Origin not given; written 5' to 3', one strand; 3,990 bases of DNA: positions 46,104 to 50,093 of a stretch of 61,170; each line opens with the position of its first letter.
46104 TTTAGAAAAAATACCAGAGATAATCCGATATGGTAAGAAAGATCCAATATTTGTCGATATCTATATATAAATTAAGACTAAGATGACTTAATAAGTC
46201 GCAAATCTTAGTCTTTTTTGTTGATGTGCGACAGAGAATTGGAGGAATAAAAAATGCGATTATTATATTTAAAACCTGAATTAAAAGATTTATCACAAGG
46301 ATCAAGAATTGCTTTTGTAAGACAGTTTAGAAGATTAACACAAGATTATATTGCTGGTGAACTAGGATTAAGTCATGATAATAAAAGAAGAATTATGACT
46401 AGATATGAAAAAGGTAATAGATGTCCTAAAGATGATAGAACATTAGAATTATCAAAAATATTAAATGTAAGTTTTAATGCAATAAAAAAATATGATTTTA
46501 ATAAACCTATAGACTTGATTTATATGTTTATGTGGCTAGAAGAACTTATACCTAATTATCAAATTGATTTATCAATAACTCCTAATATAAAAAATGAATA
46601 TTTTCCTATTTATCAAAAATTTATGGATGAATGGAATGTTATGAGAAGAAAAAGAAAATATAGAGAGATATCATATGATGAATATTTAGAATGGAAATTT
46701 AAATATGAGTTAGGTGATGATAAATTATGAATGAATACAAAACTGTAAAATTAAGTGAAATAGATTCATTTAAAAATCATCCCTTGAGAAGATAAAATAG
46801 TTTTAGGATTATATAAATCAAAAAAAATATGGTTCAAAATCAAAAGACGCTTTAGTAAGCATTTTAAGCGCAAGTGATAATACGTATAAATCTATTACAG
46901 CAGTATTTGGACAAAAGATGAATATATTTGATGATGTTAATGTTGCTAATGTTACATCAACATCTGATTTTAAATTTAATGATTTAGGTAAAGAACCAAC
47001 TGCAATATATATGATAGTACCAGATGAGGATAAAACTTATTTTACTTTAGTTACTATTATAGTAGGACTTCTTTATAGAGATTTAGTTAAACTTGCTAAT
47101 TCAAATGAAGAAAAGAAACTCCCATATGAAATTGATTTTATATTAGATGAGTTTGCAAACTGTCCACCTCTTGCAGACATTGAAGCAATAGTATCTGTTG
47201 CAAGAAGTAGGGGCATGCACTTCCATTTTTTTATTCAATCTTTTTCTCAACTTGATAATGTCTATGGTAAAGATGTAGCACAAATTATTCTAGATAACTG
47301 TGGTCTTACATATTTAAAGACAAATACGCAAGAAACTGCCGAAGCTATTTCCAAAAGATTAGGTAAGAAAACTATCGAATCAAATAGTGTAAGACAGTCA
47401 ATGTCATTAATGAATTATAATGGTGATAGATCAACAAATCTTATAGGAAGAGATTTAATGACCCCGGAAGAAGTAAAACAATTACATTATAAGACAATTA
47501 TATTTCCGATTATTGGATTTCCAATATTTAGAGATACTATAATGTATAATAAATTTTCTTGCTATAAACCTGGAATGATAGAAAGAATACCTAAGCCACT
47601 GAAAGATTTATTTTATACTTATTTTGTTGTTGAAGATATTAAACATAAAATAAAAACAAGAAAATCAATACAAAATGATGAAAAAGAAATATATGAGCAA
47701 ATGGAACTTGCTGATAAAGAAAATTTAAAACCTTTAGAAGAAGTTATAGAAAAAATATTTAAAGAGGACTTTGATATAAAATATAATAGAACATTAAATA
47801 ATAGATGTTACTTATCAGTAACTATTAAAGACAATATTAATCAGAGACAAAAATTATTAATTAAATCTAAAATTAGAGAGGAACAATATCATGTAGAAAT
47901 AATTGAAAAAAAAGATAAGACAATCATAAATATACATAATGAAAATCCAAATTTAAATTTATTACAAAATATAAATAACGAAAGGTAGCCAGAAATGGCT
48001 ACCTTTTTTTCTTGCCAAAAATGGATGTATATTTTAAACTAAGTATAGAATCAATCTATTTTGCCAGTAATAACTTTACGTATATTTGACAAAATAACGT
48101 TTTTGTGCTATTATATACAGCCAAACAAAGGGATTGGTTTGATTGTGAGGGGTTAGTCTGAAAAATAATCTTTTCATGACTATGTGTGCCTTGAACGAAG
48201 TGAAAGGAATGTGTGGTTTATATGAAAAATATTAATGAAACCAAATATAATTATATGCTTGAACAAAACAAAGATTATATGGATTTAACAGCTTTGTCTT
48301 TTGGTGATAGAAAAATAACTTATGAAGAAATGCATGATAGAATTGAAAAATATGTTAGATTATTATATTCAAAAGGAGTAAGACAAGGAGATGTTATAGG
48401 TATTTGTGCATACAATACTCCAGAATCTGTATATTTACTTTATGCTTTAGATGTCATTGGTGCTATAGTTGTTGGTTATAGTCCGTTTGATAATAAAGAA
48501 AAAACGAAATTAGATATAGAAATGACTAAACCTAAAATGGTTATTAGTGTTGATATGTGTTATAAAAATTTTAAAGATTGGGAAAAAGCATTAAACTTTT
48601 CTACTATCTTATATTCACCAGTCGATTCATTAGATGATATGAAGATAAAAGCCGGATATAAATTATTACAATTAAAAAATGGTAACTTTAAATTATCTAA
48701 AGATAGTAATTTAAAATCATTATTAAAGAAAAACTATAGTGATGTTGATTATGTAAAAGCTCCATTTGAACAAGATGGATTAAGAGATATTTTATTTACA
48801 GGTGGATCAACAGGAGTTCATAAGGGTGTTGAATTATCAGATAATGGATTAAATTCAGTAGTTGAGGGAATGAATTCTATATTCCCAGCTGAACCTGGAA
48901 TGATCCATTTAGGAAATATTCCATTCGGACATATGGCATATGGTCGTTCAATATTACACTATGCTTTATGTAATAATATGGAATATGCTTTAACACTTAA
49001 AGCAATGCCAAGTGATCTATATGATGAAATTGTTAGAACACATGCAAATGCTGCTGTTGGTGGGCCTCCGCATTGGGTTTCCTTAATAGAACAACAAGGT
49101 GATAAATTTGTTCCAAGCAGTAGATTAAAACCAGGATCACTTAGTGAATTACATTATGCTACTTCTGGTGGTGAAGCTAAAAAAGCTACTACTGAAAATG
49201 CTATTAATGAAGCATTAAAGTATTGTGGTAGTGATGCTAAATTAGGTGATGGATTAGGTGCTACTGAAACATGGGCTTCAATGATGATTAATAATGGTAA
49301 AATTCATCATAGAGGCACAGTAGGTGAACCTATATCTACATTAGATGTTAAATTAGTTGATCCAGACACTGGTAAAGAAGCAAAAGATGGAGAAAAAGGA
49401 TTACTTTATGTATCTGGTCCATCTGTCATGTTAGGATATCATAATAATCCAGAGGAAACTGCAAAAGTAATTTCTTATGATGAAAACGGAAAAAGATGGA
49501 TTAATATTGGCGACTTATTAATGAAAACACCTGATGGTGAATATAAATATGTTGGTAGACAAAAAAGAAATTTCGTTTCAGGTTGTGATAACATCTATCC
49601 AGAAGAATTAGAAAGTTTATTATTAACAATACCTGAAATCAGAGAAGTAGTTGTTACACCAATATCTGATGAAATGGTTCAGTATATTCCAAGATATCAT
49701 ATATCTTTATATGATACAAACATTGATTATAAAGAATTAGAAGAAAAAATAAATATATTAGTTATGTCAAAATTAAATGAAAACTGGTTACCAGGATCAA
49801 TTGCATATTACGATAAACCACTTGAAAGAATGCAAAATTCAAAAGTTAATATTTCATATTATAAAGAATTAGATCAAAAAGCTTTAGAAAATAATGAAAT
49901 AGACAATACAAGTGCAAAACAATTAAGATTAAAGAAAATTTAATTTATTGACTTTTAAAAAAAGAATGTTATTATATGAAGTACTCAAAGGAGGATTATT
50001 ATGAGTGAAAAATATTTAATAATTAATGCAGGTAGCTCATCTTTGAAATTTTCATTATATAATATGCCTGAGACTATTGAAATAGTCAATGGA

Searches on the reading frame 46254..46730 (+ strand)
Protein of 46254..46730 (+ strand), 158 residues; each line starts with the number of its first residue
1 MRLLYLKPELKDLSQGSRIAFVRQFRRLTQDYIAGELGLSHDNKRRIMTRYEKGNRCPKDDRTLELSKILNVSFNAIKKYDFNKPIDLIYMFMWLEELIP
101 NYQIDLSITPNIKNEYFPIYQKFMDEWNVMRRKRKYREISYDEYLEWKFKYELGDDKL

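Call 81: search_protein_families(library=pfam, proteins=[window:46254-46730:+], max_evalue=0.001)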
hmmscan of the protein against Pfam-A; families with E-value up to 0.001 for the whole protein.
window:46254-46730:+ (158 aa): 1 family
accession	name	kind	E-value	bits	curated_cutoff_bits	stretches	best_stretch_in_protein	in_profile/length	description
PF12844.13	HTH_19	-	2.6e-06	27.7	30.2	1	16-76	1-57/64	Helix-turn-helix domain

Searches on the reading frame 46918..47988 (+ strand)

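Call 81: search_protein_families(library=pfam, proteins=[window:46918-47988:+], max_evalue=0.001)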
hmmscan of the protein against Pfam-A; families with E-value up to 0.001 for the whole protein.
window:46918-47988:+ (356 aa): 3 families
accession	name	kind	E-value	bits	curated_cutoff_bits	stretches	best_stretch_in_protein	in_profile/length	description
PF02534.20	T4SS-DNA_transf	-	1.4e-39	136.7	20.1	1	1-196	234-430/468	Type IV secretory system Conjugative DNA transfer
PF12696.13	TraG-D_C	-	6.4e-32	110.6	22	1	72-189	2-124/126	TraM recognition site of TraD and TraG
PF10412.15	TrwB_AAD_bind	-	3.7e-15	56.1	20.5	1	37-190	216-367/387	Type IV secretion-system coupling protein DNA-binding domain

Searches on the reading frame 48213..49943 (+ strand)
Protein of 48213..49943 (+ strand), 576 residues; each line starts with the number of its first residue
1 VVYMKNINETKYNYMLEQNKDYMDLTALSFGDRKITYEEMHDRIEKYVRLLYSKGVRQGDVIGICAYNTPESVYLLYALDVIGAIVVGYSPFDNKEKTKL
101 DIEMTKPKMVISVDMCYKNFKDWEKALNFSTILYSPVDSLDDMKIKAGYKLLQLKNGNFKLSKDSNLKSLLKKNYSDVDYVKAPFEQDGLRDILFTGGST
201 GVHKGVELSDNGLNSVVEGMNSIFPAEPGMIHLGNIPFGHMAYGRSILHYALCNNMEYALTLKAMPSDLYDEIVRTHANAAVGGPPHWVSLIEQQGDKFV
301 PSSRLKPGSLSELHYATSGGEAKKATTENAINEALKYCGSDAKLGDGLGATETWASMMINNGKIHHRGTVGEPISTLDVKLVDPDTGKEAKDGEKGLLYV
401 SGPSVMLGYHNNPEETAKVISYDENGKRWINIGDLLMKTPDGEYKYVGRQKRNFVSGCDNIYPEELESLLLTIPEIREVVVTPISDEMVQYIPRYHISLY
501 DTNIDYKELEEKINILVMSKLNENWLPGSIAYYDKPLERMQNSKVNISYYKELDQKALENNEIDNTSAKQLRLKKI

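Call 81: search_protein_families(library=pfam, proteins=[window:48213-49943:+], max_evalue=0.001)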
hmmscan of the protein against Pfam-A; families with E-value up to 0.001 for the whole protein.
window:48213-49943:+ (576 aa): 1 family
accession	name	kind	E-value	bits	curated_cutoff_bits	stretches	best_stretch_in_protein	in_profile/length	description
PF00501.34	AMP-binding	-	7.3e-46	157.1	29.9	1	17-410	3-384/384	AMP-binding enzyme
